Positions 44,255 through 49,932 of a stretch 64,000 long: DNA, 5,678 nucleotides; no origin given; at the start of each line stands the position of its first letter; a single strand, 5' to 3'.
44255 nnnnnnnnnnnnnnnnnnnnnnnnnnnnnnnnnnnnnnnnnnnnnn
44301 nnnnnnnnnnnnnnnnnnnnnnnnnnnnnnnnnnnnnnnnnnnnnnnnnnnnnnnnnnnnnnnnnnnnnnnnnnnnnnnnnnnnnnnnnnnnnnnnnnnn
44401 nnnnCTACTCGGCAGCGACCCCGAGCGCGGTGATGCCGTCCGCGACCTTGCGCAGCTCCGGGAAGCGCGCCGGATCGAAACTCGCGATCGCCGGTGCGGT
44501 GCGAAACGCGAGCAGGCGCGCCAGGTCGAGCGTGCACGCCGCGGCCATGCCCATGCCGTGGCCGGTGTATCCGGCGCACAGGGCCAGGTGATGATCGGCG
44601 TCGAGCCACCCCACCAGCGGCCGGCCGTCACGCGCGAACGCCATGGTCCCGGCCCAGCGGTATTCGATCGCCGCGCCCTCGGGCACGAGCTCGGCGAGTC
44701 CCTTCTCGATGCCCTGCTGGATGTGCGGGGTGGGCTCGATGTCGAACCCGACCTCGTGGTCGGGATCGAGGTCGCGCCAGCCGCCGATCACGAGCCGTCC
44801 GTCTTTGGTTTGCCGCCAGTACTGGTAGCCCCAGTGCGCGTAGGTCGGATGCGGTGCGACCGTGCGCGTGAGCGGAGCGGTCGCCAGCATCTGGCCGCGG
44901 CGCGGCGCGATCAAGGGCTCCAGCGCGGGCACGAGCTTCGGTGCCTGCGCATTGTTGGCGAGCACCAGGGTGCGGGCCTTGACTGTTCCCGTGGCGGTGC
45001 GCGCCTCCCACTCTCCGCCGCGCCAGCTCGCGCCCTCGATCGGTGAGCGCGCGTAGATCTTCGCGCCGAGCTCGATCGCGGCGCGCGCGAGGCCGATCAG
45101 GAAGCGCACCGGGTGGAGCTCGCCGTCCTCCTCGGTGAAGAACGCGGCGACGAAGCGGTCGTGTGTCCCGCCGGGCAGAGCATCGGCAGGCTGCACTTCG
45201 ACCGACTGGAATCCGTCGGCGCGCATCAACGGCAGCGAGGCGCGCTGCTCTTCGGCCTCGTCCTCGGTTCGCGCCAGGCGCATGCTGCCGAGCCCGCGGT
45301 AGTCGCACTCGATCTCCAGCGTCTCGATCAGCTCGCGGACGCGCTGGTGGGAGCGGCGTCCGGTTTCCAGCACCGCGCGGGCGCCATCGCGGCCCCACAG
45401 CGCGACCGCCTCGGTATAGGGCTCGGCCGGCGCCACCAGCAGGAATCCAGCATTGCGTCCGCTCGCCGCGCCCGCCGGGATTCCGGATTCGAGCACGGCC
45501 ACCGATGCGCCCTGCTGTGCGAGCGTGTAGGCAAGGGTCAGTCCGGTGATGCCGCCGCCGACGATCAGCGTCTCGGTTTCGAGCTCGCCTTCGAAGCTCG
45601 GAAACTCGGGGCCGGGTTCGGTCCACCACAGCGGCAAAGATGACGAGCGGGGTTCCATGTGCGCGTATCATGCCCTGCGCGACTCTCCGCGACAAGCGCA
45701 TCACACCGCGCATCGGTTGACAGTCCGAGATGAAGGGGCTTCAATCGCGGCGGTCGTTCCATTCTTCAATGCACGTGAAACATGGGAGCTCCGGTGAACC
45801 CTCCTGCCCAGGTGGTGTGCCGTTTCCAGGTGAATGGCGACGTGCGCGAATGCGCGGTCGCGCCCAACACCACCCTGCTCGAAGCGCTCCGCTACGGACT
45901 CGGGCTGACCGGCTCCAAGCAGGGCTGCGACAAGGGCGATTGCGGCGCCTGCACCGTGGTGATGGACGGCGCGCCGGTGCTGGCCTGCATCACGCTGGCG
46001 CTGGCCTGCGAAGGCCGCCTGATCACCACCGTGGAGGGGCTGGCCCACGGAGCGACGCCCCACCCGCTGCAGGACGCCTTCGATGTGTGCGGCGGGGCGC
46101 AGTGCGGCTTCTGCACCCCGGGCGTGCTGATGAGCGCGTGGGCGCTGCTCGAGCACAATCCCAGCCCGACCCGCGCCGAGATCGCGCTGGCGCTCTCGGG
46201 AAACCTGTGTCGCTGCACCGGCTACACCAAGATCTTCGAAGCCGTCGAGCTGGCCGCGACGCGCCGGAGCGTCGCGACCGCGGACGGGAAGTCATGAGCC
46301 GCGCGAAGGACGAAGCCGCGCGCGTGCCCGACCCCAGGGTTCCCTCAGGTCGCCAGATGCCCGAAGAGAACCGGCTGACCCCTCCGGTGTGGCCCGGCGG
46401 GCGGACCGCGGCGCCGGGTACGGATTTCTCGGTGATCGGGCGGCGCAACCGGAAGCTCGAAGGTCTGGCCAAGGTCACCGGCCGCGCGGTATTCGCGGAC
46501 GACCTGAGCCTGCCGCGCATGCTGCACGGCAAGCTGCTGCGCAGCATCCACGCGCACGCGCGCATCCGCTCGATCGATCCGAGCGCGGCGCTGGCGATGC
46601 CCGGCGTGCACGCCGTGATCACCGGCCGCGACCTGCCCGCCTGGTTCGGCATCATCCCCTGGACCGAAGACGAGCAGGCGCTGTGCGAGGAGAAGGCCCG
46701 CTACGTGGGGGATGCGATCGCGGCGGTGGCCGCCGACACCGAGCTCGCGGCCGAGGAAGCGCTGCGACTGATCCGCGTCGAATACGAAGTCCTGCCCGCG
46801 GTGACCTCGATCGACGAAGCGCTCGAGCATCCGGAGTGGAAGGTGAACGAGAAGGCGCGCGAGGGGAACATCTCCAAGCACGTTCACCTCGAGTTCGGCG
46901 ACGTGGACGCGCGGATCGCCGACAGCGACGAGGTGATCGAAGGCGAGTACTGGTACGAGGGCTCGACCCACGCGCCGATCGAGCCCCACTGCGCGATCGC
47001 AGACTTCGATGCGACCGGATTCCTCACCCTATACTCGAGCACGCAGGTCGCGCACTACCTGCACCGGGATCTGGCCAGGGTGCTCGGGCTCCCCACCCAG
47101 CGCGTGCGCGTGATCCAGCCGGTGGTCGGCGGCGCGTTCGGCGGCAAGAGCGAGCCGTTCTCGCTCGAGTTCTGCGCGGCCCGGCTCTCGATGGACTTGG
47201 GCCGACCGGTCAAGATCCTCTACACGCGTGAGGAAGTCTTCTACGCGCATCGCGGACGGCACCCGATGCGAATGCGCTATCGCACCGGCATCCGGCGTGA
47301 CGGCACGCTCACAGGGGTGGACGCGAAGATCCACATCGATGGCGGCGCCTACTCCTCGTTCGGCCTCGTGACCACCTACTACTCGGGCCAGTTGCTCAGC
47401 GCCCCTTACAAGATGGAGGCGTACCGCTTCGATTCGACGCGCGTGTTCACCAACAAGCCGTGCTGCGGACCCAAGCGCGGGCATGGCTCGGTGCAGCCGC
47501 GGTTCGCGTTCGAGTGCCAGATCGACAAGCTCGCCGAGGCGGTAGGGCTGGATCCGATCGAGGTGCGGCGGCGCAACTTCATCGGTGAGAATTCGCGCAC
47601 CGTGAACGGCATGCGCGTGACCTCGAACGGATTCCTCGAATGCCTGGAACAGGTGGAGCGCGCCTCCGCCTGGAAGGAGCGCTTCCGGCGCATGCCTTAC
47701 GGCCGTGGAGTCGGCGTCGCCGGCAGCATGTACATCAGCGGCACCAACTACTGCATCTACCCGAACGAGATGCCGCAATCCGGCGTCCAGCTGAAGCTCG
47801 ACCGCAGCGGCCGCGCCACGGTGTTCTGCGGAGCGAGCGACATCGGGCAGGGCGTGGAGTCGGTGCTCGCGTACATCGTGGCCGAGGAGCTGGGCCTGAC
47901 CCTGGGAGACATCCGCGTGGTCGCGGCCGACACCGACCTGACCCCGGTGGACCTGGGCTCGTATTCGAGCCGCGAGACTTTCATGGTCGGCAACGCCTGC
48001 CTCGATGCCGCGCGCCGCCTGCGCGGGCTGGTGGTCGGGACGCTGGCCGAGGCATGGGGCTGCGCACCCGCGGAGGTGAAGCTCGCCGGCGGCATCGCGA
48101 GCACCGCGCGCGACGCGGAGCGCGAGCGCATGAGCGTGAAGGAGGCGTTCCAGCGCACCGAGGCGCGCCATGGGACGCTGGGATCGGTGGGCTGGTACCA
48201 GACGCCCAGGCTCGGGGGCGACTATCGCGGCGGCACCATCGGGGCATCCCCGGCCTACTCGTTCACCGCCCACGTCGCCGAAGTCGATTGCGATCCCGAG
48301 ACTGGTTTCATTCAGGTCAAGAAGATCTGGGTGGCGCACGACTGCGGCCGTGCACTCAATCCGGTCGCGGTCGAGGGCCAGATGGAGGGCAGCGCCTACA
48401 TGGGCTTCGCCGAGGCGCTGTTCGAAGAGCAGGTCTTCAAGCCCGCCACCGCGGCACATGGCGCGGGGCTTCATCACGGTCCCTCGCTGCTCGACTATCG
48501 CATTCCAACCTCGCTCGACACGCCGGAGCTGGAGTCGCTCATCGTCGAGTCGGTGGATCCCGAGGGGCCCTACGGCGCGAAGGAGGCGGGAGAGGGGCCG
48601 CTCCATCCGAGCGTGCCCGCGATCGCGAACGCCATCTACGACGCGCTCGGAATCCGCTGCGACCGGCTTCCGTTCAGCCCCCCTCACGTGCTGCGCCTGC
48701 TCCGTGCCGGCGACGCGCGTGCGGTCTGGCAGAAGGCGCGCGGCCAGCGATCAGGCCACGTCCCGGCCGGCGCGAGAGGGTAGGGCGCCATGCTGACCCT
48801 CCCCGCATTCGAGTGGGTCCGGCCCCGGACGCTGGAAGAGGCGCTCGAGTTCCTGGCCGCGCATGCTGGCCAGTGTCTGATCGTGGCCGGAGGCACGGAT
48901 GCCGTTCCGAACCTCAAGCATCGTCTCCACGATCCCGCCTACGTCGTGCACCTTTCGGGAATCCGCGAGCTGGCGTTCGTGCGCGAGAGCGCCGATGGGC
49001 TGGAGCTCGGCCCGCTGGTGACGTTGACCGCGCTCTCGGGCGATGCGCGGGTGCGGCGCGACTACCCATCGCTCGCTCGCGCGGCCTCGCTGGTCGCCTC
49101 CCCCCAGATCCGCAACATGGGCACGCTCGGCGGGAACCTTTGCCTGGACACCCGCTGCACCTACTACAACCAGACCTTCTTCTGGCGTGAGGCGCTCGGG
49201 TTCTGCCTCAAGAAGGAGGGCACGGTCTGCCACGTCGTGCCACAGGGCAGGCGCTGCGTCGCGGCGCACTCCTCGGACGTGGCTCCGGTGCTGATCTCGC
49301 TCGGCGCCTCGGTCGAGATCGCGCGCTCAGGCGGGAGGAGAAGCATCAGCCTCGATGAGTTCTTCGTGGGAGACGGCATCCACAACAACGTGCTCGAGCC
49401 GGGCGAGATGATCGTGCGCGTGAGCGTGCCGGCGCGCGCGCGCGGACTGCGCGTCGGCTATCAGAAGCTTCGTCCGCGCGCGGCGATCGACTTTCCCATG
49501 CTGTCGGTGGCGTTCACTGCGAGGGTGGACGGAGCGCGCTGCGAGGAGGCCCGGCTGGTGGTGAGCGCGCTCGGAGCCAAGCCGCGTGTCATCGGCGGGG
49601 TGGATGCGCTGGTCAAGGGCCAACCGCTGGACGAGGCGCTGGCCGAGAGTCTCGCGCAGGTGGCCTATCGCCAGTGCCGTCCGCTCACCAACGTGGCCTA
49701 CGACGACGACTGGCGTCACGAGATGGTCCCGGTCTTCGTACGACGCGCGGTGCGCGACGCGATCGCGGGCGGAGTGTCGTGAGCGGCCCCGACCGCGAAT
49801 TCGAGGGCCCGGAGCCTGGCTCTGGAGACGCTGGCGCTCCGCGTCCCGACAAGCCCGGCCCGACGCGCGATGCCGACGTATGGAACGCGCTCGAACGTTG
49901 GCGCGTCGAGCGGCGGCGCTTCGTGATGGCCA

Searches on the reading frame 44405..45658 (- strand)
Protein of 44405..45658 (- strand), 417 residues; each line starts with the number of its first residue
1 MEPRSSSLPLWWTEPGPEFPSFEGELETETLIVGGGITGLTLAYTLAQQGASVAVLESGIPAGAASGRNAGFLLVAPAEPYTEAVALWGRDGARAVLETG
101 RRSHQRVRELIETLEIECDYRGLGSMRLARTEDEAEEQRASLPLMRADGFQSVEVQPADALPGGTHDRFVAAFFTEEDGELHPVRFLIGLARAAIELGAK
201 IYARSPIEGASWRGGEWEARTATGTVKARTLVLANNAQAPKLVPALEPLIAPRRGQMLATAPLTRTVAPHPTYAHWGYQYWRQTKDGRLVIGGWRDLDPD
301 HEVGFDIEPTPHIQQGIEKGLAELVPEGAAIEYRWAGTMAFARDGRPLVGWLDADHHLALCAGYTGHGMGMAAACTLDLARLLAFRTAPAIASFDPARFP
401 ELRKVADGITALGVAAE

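Call 39: search_protein_families(library=pfam, proteins=[window:44405-45658:-], max_evalue=0.001)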
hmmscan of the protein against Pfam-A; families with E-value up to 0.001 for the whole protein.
window:44405-45658:- (417 aa): 5 families
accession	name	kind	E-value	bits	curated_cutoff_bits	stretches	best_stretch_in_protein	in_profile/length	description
PF01266.30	DAO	-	3.1e-64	218.2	27.9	1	31-380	3-351/353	FAD dependent oxidoreductase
PF13450.12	NAD_binding_8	-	2.8e-07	31.1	21.9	1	32-61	1-30/68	NAD(P)-binding Rossmann-like domain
PF00890.30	FAD_binding_2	-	3.8e-06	26.8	20.4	1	30-69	2-41/414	FAD binding domain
PF01494.25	FAD_binding_3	-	0.00013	21.7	22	1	27-58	1-32/349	FAD binding domain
PF01946.23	Thi4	-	0.00063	19.5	26.2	0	26-65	16-56/235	Thi4 family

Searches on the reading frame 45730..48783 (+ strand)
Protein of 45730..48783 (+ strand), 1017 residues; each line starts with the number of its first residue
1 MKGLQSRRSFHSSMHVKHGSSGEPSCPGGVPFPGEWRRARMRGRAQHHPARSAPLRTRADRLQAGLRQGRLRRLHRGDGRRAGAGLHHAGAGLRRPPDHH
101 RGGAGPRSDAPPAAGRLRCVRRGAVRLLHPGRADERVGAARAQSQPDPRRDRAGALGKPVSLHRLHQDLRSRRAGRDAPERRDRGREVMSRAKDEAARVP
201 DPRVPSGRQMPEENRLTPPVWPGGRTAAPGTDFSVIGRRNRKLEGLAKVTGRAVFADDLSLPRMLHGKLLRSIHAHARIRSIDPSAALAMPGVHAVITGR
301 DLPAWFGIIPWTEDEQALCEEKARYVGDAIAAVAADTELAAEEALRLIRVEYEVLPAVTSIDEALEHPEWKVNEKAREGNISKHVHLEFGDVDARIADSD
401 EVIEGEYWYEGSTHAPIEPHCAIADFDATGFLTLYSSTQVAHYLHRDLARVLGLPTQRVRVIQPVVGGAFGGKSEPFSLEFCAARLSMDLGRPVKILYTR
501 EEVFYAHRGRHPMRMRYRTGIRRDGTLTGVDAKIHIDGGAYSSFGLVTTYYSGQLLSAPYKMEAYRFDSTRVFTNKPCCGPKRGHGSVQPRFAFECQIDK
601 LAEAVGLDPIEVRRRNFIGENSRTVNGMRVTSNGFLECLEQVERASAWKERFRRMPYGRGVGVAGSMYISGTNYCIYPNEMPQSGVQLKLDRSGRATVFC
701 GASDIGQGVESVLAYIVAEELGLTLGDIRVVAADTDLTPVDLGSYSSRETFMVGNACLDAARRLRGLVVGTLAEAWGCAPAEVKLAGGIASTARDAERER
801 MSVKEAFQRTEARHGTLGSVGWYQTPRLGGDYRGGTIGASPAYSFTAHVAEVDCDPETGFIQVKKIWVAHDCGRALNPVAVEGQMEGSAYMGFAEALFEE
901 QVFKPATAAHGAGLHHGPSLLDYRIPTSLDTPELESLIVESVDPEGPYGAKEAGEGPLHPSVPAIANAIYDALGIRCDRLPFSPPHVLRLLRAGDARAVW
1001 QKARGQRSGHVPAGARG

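Call 39: search_protein_families(library=pfam, proteins=[window:45730-48783:+], max_evalue=0.001)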
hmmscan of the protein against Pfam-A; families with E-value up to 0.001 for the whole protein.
window:45730-48783:+ (1017 aa): 3 families
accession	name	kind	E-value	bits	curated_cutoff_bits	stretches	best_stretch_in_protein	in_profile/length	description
PF02738.23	MoCoBD_1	-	1.2e-78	264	27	1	378-617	6-244/244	Molybdopterin cofactor-binding domain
PF20256.3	MoCoBD_2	-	1.6e-62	212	27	1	643-932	9-283/283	Molybdopterin cofactor-binding domain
PF01315.27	Ald_Xan_dh_C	-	5.7e-31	107.5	31.3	1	250-356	1-110/110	Aldehyde oxidase and xanthine dehydrogenase, a/b hammerhead domain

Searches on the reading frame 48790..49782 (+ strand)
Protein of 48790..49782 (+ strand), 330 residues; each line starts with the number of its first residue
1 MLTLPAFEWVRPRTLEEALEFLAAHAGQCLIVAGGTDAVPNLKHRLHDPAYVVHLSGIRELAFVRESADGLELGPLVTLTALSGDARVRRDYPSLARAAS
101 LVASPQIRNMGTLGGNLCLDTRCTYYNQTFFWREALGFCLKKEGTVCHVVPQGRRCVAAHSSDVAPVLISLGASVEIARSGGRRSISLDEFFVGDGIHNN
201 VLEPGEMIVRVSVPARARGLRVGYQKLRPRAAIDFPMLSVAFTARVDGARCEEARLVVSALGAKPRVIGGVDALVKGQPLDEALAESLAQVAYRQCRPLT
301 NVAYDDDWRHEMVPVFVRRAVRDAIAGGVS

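Call 39: search_protein_families(library=pfam, proteins=[window:48790-49782:+], max_evalue=0.001)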
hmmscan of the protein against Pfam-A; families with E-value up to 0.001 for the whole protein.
window:48790-49782:+ (330 aa): 2 families
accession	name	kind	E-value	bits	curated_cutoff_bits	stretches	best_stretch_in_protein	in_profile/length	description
PF00941.27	FAD_binding_5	-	1.1e-46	159.2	27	1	6-215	2-169/170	FAD binding domain in molybdopterin dehydrogenase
PF03450.22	CO_deh_flav_C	-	7e-13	49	25.5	1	227-323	5-101/102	CO dehydrogenase flavoprotein C-terminal domain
